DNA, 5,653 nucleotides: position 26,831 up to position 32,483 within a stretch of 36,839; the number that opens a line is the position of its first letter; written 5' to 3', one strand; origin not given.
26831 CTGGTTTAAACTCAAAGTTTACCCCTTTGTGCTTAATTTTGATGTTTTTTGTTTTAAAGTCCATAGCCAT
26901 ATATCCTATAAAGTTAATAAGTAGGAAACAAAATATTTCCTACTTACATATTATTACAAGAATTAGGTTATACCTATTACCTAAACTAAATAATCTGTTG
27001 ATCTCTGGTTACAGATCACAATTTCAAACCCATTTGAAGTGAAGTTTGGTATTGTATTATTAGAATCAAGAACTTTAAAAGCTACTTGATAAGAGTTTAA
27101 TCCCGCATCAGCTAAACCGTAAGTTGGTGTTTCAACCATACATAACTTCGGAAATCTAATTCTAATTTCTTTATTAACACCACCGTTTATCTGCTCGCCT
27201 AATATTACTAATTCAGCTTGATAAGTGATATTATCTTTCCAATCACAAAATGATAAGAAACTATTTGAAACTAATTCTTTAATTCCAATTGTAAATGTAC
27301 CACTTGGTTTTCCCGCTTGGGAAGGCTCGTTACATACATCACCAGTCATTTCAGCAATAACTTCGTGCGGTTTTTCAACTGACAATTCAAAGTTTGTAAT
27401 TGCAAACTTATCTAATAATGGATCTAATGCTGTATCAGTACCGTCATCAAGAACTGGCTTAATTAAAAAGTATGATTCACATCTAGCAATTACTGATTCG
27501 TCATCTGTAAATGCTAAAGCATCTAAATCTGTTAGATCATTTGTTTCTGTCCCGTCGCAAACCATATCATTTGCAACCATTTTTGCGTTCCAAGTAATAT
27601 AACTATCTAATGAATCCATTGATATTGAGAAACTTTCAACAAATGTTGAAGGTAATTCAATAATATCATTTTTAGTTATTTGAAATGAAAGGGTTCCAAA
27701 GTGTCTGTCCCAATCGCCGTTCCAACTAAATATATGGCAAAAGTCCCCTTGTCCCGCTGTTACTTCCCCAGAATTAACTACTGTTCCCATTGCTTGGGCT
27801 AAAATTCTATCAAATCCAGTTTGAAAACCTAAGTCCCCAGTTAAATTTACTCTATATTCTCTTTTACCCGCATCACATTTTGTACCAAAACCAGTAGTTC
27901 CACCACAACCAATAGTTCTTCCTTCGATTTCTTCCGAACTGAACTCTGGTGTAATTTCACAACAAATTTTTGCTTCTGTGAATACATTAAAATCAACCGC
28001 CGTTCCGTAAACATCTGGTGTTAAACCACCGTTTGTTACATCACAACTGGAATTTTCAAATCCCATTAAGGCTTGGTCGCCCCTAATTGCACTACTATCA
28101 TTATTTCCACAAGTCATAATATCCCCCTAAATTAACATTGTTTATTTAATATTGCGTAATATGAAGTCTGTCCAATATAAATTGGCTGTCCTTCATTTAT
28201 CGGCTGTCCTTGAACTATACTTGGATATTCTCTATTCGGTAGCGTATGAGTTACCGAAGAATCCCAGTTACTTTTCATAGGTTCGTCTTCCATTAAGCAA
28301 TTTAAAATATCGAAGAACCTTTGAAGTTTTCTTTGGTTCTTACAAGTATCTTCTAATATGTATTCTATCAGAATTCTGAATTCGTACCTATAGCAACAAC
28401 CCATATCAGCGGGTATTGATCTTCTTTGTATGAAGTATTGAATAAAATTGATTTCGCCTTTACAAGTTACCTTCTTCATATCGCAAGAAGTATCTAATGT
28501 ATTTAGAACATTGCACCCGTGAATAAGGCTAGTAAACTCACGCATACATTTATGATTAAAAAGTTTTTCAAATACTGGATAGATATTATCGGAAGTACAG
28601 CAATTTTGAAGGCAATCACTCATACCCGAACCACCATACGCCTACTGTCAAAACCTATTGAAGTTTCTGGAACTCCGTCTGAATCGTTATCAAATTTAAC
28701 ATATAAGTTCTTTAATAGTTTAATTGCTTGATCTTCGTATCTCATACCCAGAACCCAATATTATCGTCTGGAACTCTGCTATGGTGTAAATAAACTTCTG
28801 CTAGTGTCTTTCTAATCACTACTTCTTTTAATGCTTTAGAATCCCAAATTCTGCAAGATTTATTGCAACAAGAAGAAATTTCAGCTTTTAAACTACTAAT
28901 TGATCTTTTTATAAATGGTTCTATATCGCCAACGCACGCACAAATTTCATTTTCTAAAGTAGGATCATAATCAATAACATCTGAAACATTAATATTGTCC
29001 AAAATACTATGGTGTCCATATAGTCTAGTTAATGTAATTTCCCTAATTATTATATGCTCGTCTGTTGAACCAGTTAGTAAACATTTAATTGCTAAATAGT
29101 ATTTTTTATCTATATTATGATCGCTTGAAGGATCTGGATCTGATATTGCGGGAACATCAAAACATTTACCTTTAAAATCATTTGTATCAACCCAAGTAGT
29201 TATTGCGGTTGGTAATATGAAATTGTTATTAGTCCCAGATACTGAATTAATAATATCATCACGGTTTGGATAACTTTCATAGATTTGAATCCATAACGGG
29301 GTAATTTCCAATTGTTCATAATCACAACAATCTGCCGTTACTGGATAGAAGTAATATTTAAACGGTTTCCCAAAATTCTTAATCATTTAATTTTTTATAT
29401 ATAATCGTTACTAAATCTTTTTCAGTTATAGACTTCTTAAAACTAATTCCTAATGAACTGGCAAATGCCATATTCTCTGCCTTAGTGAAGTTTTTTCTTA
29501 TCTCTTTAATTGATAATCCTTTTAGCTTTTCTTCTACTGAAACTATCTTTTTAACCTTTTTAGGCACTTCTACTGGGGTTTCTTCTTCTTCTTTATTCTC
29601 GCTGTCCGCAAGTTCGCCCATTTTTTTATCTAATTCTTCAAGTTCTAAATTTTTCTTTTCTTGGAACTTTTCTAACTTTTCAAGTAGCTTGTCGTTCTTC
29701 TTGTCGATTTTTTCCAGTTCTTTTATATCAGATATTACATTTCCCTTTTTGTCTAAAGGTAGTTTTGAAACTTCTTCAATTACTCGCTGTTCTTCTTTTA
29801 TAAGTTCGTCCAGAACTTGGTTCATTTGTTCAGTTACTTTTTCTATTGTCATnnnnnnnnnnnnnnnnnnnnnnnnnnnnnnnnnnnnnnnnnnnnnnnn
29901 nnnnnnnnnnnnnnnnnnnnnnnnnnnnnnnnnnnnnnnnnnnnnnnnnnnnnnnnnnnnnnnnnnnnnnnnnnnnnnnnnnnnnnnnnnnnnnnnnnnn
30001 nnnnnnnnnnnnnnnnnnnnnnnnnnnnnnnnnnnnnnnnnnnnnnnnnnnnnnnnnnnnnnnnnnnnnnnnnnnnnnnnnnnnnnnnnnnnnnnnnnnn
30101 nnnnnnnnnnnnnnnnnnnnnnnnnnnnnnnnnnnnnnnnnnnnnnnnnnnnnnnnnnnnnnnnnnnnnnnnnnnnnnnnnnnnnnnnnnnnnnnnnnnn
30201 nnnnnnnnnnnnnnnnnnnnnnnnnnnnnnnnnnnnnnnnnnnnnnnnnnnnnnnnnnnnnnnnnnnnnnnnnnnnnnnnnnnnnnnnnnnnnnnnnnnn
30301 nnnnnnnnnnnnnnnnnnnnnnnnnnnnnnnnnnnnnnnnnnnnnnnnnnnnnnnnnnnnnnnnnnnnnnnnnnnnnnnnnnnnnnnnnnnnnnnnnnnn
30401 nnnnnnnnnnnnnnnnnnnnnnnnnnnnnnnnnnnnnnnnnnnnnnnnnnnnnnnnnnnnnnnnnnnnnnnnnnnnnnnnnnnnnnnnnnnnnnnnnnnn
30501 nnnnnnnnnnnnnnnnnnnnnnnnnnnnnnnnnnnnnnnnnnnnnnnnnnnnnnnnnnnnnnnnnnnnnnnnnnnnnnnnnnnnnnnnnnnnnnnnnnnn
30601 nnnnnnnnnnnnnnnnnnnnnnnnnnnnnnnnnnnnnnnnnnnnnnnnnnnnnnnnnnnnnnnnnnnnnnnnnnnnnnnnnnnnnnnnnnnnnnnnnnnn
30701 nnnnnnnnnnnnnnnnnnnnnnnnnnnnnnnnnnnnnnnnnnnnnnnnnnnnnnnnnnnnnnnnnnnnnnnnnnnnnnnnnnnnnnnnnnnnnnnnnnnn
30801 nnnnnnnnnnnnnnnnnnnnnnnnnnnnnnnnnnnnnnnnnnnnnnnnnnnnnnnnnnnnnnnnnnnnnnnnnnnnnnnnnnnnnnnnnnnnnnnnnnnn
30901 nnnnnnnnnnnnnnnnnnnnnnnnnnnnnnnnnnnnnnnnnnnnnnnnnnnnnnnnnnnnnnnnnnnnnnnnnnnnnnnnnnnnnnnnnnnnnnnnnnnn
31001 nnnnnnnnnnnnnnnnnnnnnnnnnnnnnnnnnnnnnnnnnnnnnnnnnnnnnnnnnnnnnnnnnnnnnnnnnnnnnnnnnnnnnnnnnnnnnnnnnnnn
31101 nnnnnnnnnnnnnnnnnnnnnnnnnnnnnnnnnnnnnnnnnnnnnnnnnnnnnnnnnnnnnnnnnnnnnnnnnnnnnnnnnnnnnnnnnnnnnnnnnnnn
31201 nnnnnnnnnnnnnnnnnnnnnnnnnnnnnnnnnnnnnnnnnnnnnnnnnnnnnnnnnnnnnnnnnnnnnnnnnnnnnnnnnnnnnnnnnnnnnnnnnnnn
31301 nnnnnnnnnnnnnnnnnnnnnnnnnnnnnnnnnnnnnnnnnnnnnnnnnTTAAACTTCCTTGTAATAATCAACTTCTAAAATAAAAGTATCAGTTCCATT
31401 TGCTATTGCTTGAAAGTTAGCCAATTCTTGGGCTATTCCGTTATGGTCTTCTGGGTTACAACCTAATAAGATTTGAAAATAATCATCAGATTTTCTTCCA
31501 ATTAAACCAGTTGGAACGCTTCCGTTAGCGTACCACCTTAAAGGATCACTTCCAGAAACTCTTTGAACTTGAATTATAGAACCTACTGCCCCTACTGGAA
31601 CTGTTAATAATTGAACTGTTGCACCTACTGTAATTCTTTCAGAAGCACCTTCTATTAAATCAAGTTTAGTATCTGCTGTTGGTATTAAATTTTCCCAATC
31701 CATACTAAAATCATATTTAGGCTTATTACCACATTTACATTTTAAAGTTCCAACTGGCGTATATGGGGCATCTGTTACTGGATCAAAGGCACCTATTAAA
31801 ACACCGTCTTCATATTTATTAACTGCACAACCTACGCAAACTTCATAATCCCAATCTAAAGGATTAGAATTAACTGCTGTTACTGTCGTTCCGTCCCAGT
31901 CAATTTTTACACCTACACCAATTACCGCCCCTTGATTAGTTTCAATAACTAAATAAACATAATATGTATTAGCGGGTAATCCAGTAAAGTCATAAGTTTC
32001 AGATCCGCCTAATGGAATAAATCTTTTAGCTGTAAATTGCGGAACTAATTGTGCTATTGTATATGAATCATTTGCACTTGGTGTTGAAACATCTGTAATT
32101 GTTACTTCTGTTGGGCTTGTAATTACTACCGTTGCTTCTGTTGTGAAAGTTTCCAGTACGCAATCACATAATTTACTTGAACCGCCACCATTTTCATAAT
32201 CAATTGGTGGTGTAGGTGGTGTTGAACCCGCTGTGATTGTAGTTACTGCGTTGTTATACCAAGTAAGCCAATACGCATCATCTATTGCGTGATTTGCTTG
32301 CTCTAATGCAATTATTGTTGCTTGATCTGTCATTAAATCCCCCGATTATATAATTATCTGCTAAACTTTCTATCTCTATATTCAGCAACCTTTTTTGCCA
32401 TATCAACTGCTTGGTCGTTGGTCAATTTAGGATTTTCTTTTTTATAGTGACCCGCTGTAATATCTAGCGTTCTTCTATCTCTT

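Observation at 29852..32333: Tyr-rich beta-solenoid protein and 327-aa partner inserted between capsid and connector genes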

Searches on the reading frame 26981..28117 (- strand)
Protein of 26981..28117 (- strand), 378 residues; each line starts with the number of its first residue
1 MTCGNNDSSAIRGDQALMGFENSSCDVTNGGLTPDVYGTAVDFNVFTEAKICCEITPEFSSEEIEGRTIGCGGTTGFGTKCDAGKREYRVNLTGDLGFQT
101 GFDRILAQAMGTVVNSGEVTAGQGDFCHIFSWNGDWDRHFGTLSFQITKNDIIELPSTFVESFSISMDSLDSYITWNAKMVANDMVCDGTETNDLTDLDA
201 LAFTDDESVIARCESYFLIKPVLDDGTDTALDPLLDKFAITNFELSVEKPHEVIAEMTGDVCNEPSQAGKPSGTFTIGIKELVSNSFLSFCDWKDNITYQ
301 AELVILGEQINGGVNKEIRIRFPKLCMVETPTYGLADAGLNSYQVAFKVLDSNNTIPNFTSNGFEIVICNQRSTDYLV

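Call 3: search_protein_families(library=phrogs, proteins=[window:26981-28117:-], max_evalue=0.01)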
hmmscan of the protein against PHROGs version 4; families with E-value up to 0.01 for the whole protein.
window:26981-28117:- (378 aa): 0 families

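Call 4: search_protein_families(library=pfam, proteins=[window:26981-28117:-], max_evalue=0.01)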
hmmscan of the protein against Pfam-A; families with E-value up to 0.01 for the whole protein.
window:26981-28117:- (378 aa): 0 families

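Call 27: search_protein_families(library=ncbifam, proteins=[window:26981-28117:-], max_evalue=0.1)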
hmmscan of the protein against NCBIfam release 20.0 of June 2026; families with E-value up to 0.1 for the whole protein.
window:26981-28117:- (378 aa): 0 families

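Call 90: find_related_loci(query=window:26981-28117:-, collection=viral_contigs, flank=10000)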
Query window:26981-28117:- (378 aa) in viral_contigs; peptide patterns used: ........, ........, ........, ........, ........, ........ (x = any residue, [..] = any of these).
No stretch of DNA in the collection matches any of the patterns.

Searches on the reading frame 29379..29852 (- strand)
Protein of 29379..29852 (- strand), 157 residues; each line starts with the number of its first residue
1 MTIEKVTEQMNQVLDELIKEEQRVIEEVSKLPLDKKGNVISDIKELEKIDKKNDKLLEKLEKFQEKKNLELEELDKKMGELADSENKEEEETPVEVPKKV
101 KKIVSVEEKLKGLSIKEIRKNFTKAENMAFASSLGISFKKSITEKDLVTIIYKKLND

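Call 3: search_protein_families(library=phrogs, proteins=[window:29379-29852:-], max_evalue=0.01)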
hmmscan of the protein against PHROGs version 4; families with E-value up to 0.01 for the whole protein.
window:29379-29852:- (157 aa): 0 families

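Call 4: search_protein_families(library=pfam, proteins=[window:29379-29852:-], max_evalue=0.01)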
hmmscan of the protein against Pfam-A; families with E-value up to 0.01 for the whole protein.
window:29379-29852:- (157 aa): 1 family
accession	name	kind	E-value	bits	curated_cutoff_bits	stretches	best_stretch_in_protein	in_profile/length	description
PF04740.18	LXG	-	0.0015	18.9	26.5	0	84-124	17-57/202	LXG domain of WXG superfamily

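Call 67: search_protein_families(library=pfam, proteins=[window:29379-29852:-], max_evalue=0.1)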
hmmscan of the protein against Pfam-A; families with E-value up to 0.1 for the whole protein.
window:29379-29852:- (157 aa): 2 families
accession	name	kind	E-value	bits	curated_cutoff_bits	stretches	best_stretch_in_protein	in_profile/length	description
PF04740.18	LXG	-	0.0015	18.9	26.5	0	84-124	17-57/202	LXG domain of WXG superfamily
PF05772.17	NinB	-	0.051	13.8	23.8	1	20-70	12-62/131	NinB protein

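Call 83: search_protein_families(library=pfam, alignment_id=A4, max_evalue=1)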
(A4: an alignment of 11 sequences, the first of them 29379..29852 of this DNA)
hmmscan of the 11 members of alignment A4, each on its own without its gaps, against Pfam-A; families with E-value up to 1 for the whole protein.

A. member 1, window:29379-29852:- (157 aa): 6 families
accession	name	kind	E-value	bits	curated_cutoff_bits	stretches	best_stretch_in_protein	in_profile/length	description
PF04740.18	LXG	-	0.0015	18.9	26.5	1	84-124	17-57/202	LXG domain of WXG superfamily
PF05772.17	NinB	-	0.051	13.8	23.8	1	20-70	12-62/131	NinB protein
PF14703.12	PHM7_cyt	-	0.16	12.6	27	1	37-132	35-128/174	Cytosolic domain of 10TM putative phosphate transporter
PF13879.11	Hmw_CFAP97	-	0.19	12.9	25.6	1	35-83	27-60/100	Hemingway/CFA97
PF02403.27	Seryl_tRNA_N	-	0.2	12.3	28.2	1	33-111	18-91/108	Seryl-tRNA synthetase N-terminal domain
PF18865.6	AbiJ_NTD5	-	0.24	11.8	26.7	0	10-37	59-86/93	AbiJ N-terminal domain 5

B. families by the number of members that match (of 11 scanned): 48 families (the first 25 are shown)
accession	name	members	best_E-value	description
PF07498.18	Rho_N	1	1.3e-05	Rho termination factor, N-terminal domain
PF04740.18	LXG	1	0.0015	LXG domain of WXG superfamily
PF25283.1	DUF7873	1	0.0037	Family of unknown function (DUF7873)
PF02037.33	SAP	1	0.0061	SAP domain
PF24580.1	DUF7607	1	0.0062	Domain of unknown function (DUF7607)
PF06371.19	Drf_GBD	1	0.0078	Diaphanous GTPase-binding Domain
PF03255.19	ACCA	1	0.0086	Acetyl co-enzyme A carboxylase carboxyltransferase-like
PF17001.10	T3SS_basalb_I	1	0.0094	Type III secretion basal body protein I, YscI, HrpB, PscI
PF16746.10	BAR_3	1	0.0097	BAR domain of APPL family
PF16139.11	DUF4847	1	0.01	Domain of unknown function (DUF4847)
PF18343.7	SH3_14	1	0.019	Dda helicase SH3 domain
PF05008.21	V-SNARE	1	0.027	Vesicle transport v-SNARE protein N-terminus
PF05377.16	FlaC_arch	1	0.028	Flagella accessory protein C (FlaC)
PF19086.5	Terpene_syn_C_2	1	0.046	Terpene synthase family 2, C-terminal metal binding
PF18953.6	SAP_new25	1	0.048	SAP domain-containing new25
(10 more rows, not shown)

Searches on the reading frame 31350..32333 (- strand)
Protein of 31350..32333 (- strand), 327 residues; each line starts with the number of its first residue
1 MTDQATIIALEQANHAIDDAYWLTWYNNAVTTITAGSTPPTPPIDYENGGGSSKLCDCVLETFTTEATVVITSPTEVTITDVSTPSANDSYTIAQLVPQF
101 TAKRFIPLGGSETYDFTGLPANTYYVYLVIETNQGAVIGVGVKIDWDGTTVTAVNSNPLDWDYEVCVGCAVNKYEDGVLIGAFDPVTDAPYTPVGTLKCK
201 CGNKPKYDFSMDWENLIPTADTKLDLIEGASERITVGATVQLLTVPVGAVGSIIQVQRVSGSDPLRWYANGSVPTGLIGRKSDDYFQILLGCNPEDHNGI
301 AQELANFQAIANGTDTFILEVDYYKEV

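Call 3: search_protein_families(library=phrogs, proteins=[window:31350-32333:-], max_evalue=0.01)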
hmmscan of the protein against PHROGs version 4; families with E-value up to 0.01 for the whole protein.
window:31350-32333:- (327 aa): 0 families

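Call 4: search_protein_families(library=pfam, proteins=[window:31350-32333:-], max_evalue=0.01)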
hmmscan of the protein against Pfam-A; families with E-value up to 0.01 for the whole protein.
window:31350-32333:- (327 aa): 0 families

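Call 8: search_dna_similar(query=window:31350-32333:-, collection=phages, mode=protein, max_evalue=0.001)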
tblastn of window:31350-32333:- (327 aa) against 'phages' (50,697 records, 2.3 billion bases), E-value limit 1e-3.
No match.

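Call 18: find_homologous_proteins(query=window:31350-32333:-, max_evalue=0.001)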
Query window:31350-32333:- (327 aa): 1 proteins with E <= 0.001 among 3270 candidates.
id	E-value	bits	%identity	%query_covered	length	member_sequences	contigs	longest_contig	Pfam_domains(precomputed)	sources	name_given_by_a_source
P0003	1.8e-219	746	100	100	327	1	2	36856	-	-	-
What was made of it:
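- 31350..32333 (-): p327: a 327-aa orphan protein upstream of the helix gene. Predicted N-terminal helix, Pro/Thr linker, then beta-rich domains. Proposed lineage-specific adaptor or shaft. The only match in 5.8 billion proteins is itself (call 18).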

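Call 27: search_protein_families(library=ncbifam, proteins=[window:31350-32333:-], max_evalue=0.1)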
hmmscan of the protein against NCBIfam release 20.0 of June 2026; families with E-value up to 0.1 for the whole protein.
window:31350-32333:- (327 aa): 0 families

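Call 35: predict_structure(protein=window:31350-32333:-)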
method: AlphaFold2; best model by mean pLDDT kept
length: 327 residues; sequences in the alignment: 1
mean_pLDDT: 42.5   pTM: 0.31
mean pLDDT of the five models: 42.5, 37.8, 28.4, 26.0, 25.8
residues with pLDDT >= 90: 0; 70-90: 23; 50-70: 83; < 50: 221
segments of 3 or more residues with pLDDT < 50: 1-65, 84-108, 129-140, 156-226, 237-242, 265-281, 291-313
pLDDT, mean of each block of 10 residues (from residue 1): 27 23 22 24 24 31 51 77 42 29 35 72 56 41 70 53 27 27 30 31 27 31 48 53 51 61 49 38 52 46 43 56 56
secondary structure, 60 per line:
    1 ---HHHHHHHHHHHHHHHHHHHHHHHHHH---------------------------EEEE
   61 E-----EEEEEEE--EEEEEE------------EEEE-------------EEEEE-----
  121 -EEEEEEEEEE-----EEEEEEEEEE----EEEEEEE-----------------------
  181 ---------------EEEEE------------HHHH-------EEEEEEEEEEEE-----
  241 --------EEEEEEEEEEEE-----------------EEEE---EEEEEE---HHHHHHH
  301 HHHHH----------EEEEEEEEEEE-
elements in order: H4-29 E57-61 E67-73 E76-81 E94-97 E111-115 E122-131 E137-146 E151-157 E196-200 H213-216 E224-235 E249-260 E278-281 E285-290 H294-305 E316-326
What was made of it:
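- Tried and rejected: The p327 structure prediction was too poor to use (pLDDT 42, call 35).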

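Call 99: search_solved_structures(query=window:31350-32333:-, max_evalue=1)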
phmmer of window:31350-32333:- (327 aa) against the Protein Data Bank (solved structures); distinct sequences matched with E-value up to 1: 1.
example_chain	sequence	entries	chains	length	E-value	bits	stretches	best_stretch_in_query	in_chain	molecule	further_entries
6ka7_A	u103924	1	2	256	0.71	12.3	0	86-159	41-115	repebody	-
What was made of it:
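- On Head fibre or capsid decoration proteins (phi29 gp8.5, Hoc, pb10): No hits for p327 or p498 (calls 3, 4, 8, 99).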

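Call 100: fold_search(model_id=the predicted structure, library=pdb)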
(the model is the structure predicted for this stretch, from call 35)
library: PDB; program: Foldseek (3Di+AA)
matches with E <= 10: 655; with E <= 0.001: 0
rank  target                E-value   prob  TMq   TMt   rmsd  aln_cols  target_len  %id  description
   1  6x3a                  3.7e-02  0.35  0.16  0.17  18.9       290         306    7  Crystal structure of the FN4-FN6 domains of human PTPRD (released 2021-05-26)
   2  8fn8_B                1.1e-01  0.63  0.16  0.38   8.6       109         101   13  Crystal structure of the C-terminal Fg domain of TNC with the single FN domain of PTPRZ (released 2023-07-12)
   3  6tpu_A                1.2e-01  0.35  0.17  0.26  17.7       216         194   10  Crystal structures of FNIII domain three and four of the human leucocyte common antigen-related protein, LAR (released 2020-05-13)
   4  5n48_B                1.3e-01  0.94  0.19  0.53   5.0        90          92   12  Structure of Anticalin N9B in complex with extra-domain B of human oncofetal fibronectin (released 2018-02-14)
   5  7jw7_B                1.4e-01  0.93  0.19  0.53   4.2        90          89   19  Structure of monobody 27 human MLKL pseudokinase domain complex (released 2021-03-10)
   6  2ibg_B                1.5e-01  0.15  0.14  0.19  20.4       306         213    9  Crystal Structure of Hedgehog Bound to the FNIII Domains of Ihog (released 2006-10-24)
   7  6tpu_B                1.6e-01  0.60  0.20  0.31  18.0       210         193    8  Crystal structures of FNIII domain three and four of the human leucocyte common antigen-related protein, LAR (released 2020-05-13)
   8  7y8i_E                1.6e-01  0.91  0.18  0.51   5.2        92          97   15  Crystal structure of sDscam FNIII3 domain, isoform alpha7 (released 2023-05-24)
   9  6gvk_A                1.6e-01  0.33  0.20  0.30  19.9       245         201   13  Second pair of Fibronectin type III domains of integrin beta4 (T1663R mutant) bound to the bullous pemphigoid antigen  (released 2019-03-20)
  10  4u49_A                1.7e-01  0.97  0.19  0.20   3.6        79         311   14  Crystal structure of Pectate Lyase Pel3 from Pectobacterium carotovorum with two monomers in the A.U (released 2015-08-05)
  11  6e57_C                1.7e-01  0.04  0.10  0.09  25.0       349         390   11  Bacteroides ovatus mixed-linkage glucan utilization locus (MLGUL) SGBP-B in complex with mixed-linkage heptasaccharide (released 2019-05-29)
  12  7y8i_D                2.0e-01  0.94  0.19  0.56   4.4        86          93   16  Crystal structure of sDscam FNIII3 domain, isoform alpha7 (released 2023-05-24)
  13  8fn9_H                2.0e-01  0.90  0.20  0.50   5.1       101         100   14  Crystal structure of the C-terminal Fg domain of TNR with the single FN domain of PTPRZ (released 2023-07-12)
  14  7e9j_A                2.0e-01  0.60  0.17  0.12   8.2       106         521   11  Crystal Structure of POMGNT2 in complex with UDP (released 2021-05-05)
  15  2yrz_MODEL_1_A        2.1e-01  0.38  0.17  0.37  19.8       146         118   14  Solution structure of the fibronectin type III domain of human Integrin beta-4 (released 2008-04-08)
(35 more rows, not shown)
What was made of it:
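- On Head fibre or capsid decoration proteins (phi29 gp8.5, Hoc, pb10): The p327 model is too poor to use (pLDDT 42; FN3-like hits at E>0.03, calls 35, 100).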
